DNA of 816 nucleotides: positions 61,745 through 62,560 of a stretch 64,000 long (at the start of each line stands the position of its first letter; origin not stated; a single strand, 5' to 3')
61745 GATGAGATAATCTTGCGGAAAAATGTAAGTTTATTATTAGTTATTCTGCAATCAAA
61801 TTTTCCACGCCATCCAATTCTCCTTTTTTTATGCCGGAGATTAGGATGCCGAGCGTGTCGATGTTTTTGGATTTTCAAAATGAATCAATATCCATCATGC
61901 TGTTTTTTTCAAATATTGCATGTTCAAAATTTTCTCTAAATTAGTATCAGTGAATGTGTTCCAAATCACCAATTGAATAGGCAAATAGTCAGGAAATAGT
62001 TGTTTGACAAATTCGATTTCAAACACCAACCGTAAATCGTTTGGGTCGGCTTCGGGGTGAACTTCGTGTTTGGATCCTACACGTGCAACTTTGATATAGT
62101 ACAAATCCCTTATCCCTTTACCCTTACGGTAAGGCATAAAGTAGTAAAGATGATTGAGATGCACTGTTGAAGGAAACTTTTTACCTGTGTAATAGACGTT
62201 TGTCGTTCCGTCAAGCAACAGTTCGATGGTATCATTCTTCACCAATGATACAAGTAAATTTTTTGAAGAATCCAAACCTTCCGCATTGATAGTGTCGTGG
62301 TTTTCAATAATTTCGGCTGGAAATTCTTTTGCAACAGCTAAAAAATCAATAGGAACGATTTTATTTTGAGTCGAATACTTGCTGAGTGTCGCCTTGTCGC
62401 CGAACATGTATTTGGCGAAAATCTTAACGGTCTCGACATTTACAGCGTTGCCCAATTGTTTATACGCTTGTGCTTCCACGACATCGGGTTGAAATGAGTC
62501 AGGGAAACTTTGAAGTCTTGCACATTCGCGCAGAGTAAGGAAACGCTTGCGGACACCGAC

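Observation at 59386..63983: Candidate modification-linked defence cluster: C5-MTase with a novel C-terminal domain next to an EVE-like/PD-(D/E)xK nuclease fusion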

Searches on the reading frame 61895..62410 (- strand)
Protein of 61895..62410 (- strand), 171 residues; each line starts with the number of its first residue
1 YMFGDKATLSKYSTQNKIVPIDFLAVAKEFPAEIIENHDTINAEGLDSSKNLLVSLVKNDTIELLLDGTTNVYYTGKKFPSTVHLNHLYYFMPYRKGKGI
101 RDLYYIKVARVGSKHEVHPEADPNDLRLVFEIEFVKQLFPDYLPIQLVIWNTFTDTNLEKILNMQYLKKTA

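Call 13: find_homologous_proteins(query=window:61895-62410:-)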
Query window:61895-62410:- (171 aa): 280 proteins with E <= 0.001 among 301 candidates; the best 120 are listed.
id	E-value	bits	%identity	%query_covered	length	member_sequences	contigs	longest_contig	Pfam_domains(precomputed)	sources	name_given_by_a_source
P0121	2.9e-88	312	84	96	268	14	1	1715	PF00145.24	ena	-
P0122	1.2e-84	300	79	96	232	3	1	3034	PF00145.24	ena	-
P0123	1.7e-84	300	81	96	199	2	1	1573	PF00145.24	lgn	-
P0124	1.1e-83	297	80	95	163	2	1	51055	-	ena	-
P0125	8.6e-82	291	79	95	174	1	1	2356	-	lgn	-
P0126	6.9e-80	285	77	96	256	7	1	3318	PF00145.24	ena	-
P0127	7.9e-80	285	76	96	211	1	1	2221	-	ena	-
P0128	9.6e-77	274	77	96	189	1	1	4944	-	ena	-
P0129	1.0e-70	255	78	84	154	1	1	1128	-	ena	-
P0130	1.8e-70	254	80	84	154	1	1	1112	-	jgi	jgi:hypothetical protein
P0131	4.3e-69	250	77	85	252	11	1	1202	PF00145.24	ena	-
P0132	6.9e-69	249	78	84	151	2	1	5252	-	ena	-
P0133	1.2e-67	245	77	84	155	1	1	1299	-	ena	-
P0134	1.5e-67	245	70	95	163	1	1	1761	-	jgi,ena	jgi:hypothetical protein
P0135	5.1e-67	243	77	83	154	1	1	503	-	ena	-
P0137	2.1e-66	241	70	94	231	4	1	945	PF00145.24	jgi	-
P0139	1.5e-65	238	68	95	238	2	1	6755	PF00145.24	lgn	-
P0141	2.2e-62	228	73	84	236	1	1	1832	PF00145.24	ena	-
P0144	2.5e-59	218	65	91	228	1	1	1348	PF00145.24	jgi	jgi:hypothetical protein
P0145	7.3e-59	216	68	85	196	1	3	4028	PF00145.24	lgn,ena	-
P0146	2.2e-58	215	68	85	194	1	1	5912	PF00145.24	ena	-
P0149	7.8e-58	213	68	85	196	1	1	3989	PF00145.24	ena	-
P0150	1.8e-57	212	67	85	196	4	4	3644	PF00145.24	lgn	-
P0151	3.3e-57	211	66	87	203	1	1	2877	PF00145.24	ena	-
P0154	4.8e-57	210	66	85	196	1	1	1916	PF00145.24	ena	-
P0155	8.7e-56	206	59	100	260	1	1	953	PF00145.24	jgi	jgi:hypothetical protein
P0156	1.4e-55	206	66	85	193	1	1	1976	PF00145.24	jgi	jgi:hypothetical protein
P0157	2.4e-55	205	57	95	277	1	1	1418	PF00145.24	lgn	-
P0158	3.3e-55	204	65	85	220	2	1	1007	PF00145.24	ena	-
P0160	2.1e-54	202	56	95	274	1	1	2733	PF00145.24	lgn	-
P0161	2.2e-54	202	66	85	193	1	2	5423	PF00145.24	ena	-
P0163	2.4e-54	202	68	84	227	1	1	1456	PF00145.24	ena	-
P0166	7.4e-54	200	56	95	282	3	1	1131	PF00145.24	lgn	-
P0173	4.4e-53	197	64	84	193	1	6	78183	PF00145.24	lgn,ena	-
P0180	4.6e-52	194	63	84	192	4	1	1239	PF00145.24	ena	-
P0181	7.3e-52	194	57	95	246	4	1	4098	PF00145.24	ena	-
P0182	1.1e-51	193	59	88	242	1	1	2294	PF00145.24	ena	-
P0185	3.2e-51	191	61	82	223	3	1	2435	PF00145.24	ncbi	-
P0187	4.3e-51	191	61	85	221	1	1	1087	PF00145.24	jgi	jgi:hypothetical protein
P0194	5.0e-50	188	53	99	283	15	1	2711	PF00145.24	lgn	-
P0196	6.9e-50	187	59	87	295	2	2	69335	PF00145.24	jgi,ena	-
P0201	2.2e-49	185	59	82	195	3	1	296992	PF00145.24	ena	-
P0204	4.1e-49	185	54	95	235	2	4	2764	PF00145.24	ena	-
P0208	8.1e-49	184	61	85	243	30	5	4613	PF00145.24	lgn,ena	-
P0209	9.8e-49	183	56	94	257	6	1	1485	PF00145.24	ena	-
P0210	9.8e-49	183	61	84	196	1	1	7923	PF00145.24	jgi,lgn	jgi:hypothetical protein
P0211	1.2e-48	183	51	95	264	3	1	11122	PF00145.24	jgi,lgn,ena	-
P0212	1.2e-48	183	59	85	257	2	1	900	PF00145.24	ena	-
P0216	3.7e-48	181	58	86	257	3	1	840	PF00145.24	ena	-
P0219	5.1e-48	181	59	87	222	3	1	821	PF00145.24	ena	-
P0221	5.9e-48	181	59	84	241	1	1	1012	PF00145.24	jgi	jgi:hypothetical protein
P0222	6.0e-48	181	71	70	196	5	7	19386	-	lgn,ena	-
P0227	1.0e-47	180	54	94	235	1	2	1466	PF00145.24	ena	-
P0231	1.5e-47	180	57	85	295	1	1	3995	PF00145.24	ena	-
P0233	2.1e-47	179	57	87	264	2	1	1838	PF00145.24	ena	-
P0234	2.5e-47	179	58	84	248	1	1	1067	PF00145.24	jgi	jgi:hypothetical protein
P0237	4.8e-47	178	61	84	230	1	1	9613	PF00145.24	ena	-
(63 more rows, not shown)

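Call 23: predict_structure(alignment_id=A2)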
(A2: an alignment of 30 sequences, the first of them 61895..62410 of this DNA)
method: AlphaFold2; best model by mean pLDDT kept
length: 171 residues; sequences in the alignment: 30
mean_pLDDT: 51.3   pTM: 0.42
mean pLDDT of the five models: 51.3, 48.2, 46.3, 42.3, 39.7
residues with pLDDT >= 90: 0; 70-90: 18; 50-70: 65; < 50: 88
segments of 3 or more residues with pLDDT < 50: 1-21, 29-42, 53-66, 68-87, 94-97, 147-155
pLDDT, mean of each block of 10 residues (from residue 1): 38 40 50 38 53 43 40 35 44 53 65 74 69 69 54 49 59 50
secondary structure, 60 per line:
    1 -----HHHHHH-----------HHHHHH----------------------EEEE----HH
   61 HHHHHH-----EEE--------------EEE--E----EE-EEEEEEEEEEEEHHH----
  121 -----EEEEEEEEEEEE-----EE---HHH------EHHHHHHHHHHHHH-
elements in order: H6-11 H23-28 E51-54 H59-66 E72-74 E89-91 E102-113 E126-137 H158-170

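Call 25: search_solved_structures(query=A2, max_evalue=10, show_alignments=2)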
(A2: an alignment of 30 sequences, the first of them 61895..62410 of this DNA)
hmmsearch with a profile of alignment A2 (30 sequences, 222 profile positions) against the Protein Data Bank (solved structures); distinct sequences matched with E-value up to 10: 44.
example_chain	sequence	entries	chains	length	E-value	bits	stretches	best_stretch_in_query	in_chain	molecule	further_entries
3ubt_Y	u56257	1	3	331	5e-06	29.7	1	4-55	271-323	Modification methylase HaeIII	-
1dct_A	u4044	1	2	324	8.9e-06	28.9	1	4-54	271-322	PROTEIN (MODIFICATION METHYLASE HAEIII)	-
6raw_N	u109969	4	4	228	0.0073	19.3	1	160-214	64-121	DNA replication complex GINS protein SLD5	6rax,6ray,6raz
2zcj_A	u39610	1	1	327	0.016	18.3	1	4-52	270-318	Modification methylase HhaI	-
2uz4_A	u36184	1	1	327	0.016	18.2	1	4-52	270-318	MODIFICATION METHYLASE HHAI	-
2uyc_A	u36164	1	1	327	0.016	18.2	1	4-52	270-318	MODIFICATION METHYLASE HHAI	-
2i9k_A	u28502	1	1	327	0.016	18.2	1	4-52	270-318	Modification methylase HhaI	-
2z6a_A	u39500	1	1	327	0.016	18.2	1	4-52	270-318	Modification methylase HhaI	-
2uyh_A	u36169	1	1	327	0.016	18.2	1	4-52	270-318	MODIFICATION METHYLASE HHAI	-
10mh_A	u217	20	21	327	0.016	18.2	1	4-52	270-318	PROTEIN (CYTOSINE-SPECIFIC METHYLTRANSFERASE HHAI) | HaeIII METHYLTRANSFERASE | Modification methylase HhaI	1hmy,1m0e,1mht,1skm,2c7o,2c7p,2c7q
2z6q_A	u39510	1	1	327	0.016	18.2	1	4-52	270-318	Modification methylase HhaI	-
1svu_A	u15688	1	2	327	0.016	18.2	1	4-52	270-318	Modification methylase HhaI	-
1fjx_A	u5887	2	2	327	0.016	18.2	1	4-52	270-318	HHAI DNA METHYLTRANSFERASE | MODIFICATION METHYLASE HHAI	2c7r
2z6u_A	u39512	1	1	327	0.016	18.2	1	4-52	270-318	Modification methylase HhaI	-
9v36_A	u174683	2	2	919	0.032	17.2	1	4-66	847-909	DNA (cytosine-5)-methyltransferase 1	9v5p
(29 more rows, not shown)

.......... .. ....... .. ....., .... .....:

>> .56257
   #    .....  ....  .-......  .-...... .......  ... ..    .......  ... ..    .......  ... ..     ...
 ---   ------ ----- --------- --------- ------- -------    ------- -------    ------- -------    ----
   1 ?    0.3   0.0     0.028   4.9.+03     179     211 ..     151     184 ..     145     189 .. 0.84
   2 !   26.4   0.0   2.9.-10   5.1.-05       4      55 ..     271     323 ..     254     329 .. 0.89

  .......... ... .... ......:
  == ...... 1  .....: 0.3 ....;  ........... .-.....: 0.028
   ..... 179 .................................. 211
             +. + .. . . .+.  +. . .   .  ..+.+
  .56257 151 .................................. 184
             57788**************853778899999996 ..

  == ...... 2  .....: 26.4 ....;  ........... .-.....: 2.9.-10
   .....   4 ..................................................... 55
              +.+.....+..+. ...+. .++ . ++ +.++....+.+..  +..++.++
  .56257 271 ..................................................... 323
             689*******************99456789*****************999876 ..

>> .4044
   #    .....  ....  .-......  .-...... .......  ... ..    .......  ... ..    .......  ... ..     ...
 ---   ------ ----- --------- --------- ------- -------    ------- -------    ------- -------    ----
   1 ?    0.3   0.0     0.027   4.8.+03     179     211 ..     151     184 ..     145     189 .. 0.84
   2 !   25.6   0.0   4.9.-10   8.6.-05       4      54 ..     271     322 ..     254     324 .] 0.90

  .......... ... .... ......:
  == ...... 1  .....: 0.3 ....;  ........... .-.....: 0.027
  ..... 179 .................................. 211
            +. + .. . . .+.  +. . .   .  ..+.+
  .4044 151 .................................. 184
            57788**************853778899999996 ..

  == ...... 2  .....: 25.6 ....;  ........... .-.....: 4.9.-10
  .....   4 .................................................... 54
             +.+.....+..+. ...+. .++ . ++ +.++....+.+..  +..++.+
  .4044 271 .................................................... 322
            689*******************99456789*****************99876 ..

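Call 62: find_encoding_contigs(protein=P0124, flank=5000, max_places=3)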
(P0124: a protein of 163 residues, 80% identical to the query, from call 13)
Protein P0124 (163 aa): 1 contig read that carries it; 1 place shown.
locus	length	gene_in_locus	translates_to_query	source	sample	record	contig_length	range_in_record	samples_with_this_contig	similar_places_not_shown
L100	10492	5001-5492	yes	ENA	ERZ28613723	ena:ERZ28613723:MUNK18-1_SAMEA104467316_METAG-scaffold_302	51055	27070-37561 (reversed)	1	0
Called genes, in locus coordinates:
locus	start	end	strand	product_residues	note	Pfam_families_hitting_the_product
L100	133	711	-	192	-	PF01386:Ribosomal_L25p, PF14693:Ribosomal_TL5_C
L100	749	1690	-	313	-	PF13793:Pribosyltran_N, PF00156:Pribosyltran, PF14572:Pribosyl_synth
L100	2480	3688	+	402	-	PF20296:MTaX1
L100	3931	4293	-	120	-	-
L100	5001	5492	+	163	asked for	-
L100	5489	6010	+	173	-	PF09568:RE_MjaI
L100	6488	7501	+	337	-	PF21016:RlmN_N, PF04055:Radical_SAM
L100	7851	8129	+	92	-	-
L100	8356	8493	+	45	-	-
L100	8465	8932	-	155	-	-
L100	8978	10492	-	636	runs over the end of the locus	PF03477:ATP-cone, PF13597:NRDD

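Call 63: find_encoding_contigs(protein=P0222, flank=5000, max_places=3)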
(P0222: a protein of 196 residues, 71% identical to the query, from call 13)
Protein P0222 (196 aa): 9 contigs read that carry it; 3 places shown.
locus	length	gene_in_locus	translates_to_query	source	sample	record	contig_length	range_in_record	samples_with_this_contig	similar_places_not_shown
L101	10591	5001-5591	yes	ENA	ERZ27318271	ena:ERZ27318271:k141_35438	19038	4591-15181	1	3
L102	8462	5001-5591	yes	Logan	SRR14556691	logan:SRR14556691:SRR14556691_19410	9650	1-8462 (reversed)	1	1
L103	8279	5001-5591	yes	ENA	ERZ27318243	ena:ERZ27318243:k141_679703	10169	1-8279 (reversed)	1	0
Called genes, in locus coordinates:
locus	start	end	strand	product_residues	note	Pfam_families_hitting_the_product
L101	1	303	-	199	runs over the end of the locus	-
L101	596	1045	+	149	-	PF09553:RE_Eco47II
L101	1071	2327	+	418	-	PF14253:AbiH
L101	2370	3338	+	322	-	PF02086:MethyltransfD12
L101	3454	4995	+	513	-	PF09491:RE_AlwI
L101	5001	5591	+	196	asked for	-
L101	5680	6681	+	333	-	-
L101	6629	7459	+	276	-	-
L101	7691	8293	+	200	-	-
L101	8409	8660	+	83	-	-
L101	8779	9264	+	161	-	-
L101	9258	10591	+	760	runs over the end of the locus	-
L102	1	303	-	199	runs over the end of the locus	-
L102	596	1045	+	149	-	PF09553:RE_Eco47II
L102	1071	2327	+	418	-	PF14253:AbiH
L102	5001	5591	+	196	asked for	-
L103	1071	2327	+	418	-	PF14253:AbiH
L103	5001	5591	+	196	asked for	-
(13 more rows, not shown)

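Call 64: search_protein_families(library=pfam, alignment_id=A2, max_evalue=10)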
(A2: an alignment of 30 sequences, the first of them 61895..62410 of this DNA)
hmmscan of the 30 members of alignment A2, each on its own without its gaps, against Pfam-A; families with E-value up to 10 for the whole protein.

A. member 1, window:61895-62410:- (171 aa): 0 families

B. families by the number of members that match (of 30 scanned): 9 families
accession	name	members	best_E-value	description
PF00145.23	DNA_methylase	14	1.4e-18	C-5 cytosine-specific DNA methylase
PF13619.11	KTSC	2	0.038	KTSC domain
PF07726.17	AAA_3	2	0.11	ATPase family associated with various cellular activities (AAA)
PF07176.17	DUF1400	1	0.0066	Alpha/beta hydrolase of unknown function (DUF1400)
PF20806.3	Integrin_A_Ig_3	1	0.013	Integrin alpha Ig-like domain 3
PF02637.23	GatB_Yqey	1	0.067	GatB domain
PF24360.1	DUF7516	1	0.078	Domain of unknown function (DUF7516)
PF16236.10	DUF4895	1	0.081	Domain of unknown function (DUF4895)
PF00563.25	EAL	1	0.14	EAL domain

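Call 75: find_encoding_contigs(protein=P0196, flank=5000, max_places=2)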
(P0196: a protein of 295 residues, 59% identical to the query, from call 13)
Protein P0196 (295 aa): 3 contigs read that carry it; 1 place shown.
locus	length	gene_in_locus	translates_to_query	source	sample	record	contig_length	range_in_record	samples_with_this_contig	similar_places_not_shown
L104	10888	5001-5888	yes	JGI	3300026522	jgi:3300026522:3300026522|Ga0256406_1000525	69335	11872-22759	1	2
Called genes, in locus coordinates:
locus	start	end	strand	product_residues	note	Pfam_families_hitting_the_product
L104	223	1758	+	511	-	PF01368:DHH, PF02272:DHHA1 (weak), PF00254:FKBP_C (weak)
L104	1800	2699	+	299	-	PF00254:FKBP_C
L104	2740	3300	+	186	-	PF13238:AAA_18 (weak), PF13671:AAA_33, PF00406:ADK, PF13207:AAA_17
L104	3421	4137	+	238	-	PF14511:RE_EcoO109I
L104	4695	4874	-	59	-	-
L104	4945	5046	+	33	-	-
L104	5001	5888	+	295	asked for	PF00145:DNA_methylase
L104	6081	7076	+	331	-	PF01018:GTP1_OBG, PF01926:MMR_HSR1, PF02421:FeoB_N, PF16897:MMR_HSR1_Xtn (weak)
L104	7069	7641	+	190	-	PF01569:PAP2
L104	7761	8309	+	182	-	PF02674:Colicin_V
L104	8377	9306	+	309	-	PF01207:Dus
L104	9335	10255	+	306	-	PF23914:TPR_CcmH_CycH, PF13432:TPR_16 (weak), PF14559:TPR_19, PF25062:ARM_TT21_N (weak), PF07719:TPR_2 (weak), PF13424:TPR_12, PF13428:TPR_14, PF13432:TPR_16, +20 more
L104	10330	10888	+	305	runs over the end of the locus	PF02729:OTCace_N, PF00185:OTCace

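Call 76: find_encoding_contigs(protein=P0201, flank=5000, max_places=2)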
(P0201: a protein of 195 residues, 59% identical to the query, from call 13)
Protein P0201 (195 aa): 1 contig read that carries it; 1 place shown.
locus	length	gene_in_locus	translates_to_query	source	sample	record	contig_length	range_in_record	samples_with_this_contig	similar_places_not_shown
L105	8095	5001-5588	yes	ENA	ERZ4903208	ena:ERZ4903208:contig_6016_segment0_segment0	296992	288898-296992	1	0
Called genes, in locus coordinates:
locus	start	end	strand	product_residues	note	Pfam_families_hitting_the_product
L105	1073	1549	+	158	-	PF18962:Por_Secre_tail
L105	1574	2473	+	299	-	-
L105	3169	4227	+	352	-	PF09519:RE_HindVP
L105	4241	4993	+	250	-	PF00145:DNA_methylase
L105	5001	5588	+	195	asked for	PF00145:DNA_methylase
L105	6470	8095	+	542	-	?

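Call 77: find_encoding_contigs(protein=P0173, flank=5000, max_places=2)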
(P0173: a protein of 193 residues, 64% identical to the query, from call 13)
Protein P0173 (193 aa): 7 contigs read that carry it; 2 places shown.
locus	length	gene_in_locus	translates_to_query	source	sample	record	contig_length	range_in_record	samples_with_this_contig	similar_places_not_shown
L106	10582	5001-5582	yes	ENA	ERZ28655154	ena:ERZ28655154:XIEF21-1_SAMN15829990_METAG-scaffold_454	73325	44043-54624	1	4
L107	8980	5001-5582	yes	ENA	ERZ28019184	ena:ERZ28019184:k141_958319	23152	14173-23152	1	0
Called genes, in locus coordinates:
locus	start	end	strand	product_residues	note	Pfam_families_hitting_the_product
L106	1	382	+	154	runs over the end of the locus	PF13404:HTH_AsnC-type, PF13412:HTH_24, PF01047:MarR (weak), PF01037:AsnC_trans_reg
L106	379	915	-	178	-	PF07638:Sigma70_ECF (weak), PF04542:Sigma70_r2, PF08281:Sigma70_r4_2, PF00196:GerE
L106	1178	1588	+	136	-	-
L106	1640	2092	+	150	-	PF08291:Peptidase_M15_3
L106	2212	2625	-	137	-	PF18291:HU-HIG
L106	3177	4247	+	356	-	PF09519:RE_HindVP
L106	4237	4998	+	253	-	PF13020:NOV_C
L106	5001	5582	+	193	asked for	PF00145:DNA_methylase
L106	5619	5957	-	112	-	PF08448:PAS_4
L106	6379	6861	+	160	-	PF18291:HU-HIG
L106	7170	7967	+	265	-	PF07719:TPR_2 (faint), PF13424:TPR_12, PF00515:TPR_1 (faint), PF13176:TPR_7 (faint), PF13181:TPR_8 (faint), PF13374:TPR_10 (faint), PF13428:TPR_14 (faint), PF13424:TPR_12 (weak), +3 more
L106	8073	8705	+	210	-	PF28533:DUF8429 (weak), PF12833:HTH_18, PF00165:HTH_AraC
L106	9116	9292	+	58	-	-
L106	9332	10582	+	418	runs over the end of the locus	PF07787:TMEM43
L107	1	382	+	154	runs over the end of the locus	PF13404:HTH_AsnC-type, PF13412:HTH_24, PF01047:MarR (weak), PF01037:AsnC_trans_reg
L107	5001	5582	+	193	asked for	PF00145:DNA_methylase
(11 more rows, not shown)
